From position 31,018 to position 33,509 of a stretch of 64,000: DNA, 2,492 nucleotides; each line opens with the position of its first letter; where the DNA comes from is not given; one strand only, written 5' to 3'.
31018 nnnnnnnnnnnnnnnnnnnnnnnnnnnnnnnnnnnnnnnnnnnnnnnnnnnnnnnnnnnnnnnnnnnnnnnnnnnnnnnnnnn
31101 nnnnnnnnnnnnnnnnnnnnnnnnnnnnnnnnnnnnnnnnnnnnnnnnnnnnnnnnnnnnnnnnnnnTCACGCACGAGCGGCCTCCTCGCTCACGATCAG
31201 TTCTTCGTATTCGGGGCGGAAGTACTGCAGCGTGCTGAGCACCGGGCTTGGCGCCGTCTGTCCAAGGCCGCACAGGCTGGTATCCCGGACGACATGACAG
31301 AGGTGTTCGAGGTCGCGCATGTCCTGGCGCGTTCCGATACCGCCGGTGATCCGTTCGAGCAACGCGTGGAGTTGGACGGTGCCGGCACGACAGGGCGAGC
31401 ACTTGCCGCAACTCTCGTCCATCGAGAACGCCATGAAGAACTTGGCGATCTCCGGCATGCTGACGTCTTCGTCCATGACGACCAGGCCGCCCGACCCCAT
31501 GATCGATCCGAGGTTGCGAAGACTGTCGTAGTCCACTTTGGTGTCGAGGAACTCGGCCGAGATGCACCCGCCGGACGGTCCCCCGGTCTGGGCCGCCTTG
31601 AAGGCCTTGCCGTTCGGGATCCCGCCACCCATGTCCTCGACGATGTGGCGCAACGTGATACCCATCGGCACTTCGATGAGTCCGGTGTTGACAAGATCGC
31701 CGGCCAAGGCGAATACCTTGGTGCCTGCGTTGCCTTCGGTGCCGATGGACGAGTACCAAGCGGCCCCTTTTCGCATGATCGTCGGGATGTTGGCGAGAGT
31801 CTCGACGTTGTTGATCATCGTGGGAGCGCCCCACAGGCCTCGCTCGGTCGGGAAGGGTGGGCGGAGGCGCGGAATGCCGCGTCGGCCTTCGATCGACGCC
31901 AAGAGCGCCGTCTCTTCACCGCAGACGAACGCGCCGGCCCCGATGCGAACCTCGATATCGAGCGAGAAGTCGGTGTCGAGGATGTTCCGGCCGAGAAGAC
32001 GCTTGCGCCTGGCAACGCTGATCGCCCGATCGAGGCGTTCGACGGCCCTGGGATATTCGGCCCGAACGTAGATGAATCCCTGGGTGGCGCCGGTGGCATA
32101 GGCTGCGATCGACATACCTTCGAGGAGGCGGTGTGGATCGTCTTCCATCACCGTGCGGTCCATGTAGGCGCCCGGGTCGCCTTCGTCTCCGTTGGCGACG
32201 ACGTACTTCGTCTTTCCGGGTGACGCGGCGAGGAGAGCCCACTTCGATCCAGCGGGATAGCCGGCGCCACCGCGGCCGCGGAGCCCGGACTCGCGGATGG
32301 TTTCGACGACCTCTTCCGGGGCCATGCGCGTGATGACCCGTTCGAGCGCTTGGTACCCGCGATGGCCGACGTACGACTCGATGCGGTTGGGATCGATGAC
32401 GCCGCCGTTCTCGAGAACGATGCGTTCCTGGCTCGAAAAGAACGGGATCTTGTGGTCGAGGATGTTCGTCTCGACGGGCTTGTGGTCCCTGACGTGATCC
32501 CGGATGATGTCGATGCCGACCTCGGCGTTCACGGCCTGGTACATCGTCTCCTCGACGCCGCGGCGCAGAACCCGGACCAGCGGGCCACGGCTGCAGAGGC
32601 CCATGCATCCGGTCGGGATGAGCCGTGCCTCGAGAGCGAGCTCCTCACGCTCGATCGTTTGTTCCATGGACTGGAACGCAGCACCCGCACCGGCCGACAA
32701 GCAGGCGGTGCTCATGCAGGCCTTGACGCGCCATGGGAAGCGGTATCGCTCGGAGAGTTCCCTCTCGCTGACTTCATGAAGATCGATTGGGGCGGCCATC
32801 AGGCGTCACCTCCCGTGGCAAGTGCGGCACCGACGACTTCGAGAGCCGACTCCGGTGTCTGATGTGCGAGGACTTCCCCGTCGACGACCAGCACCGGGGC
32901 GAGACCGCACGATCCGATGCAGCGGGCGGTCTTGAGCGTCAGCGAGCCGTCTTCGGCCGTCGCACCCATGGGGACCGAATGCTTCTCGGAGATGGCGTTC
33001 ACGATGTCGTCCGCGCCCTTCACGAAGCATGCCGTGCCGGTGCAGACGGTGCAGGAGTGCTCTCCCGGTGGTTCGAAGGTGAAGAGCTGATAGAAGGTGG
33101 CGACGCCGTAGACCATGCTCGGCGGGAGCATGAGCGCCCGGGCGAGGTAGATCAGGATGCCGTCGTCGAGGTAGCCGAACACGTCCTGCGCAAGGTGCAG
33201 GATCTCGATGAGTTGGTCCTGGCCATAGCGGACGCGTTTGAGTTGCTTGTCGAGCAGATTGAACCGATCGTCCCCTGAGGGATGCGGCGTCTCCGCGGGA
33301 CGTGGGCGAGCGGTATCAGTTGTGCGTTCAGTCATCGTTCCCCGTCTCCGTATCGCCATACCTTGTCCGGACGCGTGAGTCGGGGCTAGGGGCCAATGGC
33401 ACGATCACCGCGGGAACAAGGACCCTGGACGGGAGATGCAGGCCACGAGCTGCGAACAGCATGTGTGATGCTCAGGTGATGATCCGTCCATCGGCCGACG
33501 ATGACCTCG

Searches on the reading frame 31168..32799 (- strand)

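Call 12: search_protein_families(library=pfam, max_evalue=0.00001, proteins=[window:31168-32799:-])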
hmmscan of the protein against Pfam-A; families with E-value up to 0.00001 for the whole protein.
window:31168-32799:- (543 aa): 2 families
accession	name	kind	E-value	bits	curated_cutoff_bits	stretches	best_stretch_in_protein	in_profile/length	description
PF01512.22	Complex1_51K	-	2.8e-47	160.8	31.2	1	168-339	1-149/150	Nuo51 FMN-binding domain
PF10589.14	NADH_4Fe-4S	-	3.4e-31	107.4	23.5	1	450-533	1-84/85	NADH-ubiquinone oxidoreductase-F iron-sulfur binding region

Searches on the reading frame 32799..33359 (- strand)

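Call 35: search_protein_families(library=pfam, max_evalue=0.00001, proteins=[window:32799-33359:-])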
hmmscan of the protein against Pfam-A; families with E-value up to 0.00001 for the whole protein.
window:32799-33359:- (186 aa): 1 family
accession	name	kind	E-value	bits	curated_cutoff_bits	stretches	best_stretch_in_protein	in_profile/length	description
PF01257.25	2Fe-2S_thioredx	-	2.4e-41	141.4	24.8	1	37-176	2-141/145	Thioredoxin-like [2Fe-2S] ferredoxin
